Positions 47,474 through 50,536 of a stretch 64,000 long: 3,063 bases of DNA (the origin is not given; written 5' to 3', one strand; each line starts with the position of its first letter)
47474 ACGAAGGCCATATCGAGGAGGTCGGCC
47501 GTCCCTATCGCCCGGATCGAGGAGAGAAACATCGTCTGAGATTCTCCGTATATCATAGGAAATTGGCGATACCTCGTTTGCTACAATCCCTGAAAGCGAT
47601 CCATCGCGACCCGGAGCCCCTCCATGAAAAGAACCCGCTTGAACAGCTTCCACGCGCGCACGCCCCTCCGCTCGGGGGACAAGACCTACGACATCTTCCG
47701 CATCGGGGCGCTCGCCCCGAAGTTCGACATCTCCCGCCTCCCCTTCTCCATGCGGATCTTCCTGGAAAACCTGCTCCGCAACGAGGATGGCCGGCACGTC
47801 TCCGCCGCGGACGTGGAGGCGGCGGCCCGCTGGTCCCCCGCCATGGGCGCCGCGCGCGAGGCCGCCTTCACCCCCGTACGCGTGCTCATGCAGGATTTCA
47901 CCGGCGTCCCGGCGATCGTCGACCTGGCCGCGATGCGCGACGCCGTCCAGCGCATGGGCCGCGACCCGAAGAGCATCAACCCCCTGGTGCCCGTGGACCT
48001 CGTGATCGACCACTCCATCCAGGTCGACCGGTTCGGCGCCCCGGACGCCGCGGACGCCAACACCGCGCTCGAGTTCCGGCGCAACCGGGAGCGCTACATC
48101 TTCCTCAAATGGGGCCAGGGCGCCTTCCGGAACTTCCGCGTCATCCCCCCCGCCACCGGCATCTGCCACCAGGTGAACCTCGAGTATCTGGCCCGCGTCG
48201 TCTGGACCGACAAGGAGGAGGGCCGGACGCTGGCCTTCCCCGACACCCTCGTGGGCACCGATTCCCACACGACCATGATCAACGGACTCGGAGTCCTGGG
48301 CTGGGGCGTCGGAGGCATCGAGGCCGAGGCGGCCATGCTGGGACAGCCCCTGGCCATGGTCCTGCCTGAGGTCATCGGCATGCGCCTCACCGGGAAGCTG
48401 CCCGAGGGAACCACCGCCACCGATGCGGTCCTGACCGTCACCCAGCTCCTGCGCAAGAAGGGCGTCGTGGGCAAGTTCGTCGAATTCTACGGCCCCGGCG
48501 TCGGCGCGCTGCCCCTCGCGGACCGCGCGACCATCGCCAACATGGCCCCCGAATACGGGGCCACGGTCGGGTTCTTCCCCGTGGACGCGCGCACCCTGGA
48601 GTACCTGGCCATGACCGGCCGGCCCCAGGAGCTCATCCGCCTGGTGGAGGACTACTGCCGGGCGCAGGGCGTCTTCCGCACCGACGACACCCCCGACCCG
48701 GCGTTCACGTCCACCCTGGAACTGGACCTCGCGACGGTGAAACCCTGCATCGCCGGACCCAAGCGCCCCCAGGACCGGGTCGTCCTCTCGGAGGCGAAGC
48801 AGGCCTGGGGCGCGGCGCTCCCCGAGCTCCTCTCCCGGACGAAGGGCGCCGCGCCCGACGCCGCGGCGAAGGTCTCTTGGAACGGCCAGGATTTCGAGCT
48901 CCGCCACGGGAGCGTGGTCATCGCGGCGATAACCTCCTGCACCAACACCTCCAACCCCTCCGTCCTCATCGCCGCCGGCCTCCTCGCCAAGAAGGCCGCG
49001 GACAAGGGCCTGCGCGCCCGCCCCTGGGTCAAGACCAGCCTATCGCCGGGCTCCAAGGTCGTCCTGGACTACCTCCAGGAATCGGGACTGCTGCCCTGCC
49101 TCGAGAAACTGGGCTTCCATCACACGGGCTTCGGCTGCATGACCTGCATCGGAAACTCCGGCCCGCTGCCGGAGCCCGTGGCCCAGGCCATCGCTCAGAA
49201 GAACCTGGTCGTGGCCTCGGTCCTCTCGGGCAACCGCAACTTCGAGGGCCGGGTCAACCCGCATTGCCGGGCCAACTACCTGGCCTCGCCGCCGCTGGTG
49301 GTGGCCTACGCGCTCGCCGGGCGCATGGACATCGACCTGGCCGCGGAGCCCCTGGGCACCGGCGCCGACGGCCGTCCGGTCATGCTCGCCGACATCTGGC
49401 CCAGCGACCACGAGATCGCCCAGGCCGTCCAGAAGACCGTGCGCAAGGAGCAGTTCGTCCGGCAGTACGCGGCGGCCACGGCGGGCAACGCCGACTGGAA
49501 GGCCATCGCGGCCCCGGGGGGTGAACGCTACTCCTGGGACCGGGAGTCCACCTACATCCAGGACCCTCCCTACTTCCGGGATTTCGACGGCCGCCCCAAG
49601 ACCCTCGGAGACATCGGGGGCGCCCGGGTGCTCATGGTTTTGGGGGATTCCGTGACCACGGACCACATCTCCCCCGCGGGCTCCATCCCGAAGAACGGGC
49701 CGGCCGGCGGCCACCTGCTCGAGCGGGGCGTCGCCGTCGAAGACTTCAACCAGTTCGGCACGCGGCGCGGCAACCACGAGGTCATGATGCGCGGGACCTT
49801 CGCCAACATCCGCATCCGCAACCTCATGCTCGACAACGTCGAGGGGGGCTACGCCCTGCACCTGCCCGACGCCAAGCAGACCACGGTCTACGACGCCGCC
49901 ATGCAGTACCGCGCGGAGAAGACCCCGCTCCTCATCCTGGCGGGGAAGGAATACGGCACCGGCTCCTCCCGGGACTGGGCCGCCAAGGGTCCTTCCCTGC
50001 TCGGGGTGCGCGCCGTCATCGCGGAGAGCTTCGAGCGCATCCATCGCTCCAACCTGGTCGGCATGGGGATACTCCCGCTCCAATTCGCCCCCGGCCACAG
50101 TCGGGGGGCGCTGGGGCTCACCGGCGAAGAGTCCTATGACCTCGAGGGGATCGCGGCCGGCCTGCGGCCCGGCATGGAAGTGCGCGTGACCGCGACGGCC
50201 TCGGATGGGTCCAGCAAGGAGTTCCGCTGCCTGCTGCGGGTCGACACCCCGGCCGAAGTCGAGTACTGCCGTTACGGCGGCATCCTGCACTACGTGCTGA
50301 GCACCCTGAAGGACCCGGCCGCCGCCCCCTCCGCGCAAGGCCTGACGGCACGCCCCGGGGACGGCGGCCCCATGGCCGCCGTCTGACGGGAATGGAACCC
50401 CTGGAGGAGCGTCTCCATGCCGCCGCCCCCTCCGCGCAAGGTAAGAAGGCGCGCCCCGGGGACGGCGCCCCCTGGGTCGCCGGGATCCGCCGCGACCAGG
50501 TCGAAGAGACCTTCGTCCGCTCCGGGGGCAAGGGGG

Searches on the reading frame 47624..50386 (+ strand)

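Call 18: search_protein_families(library=pfam, proteins=[window:47624-50386:+], max_evalue=0.001)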
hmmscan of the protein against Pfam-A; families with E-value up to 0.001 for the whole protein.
window:47624-50386:+ (920 aa): 2 families
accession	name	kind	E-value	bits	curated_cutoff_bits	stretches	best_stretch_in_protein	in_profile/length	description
PF00330.25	Aconitase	-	4.8e-166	553.7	28.7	1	79-566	15-463/463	Aconitase family (aconitate hydratase)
PF00694.25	Aconitase_C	-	5.5e-43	146.9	22.8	1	700-822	7-129/131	Aconitase C-terminal domain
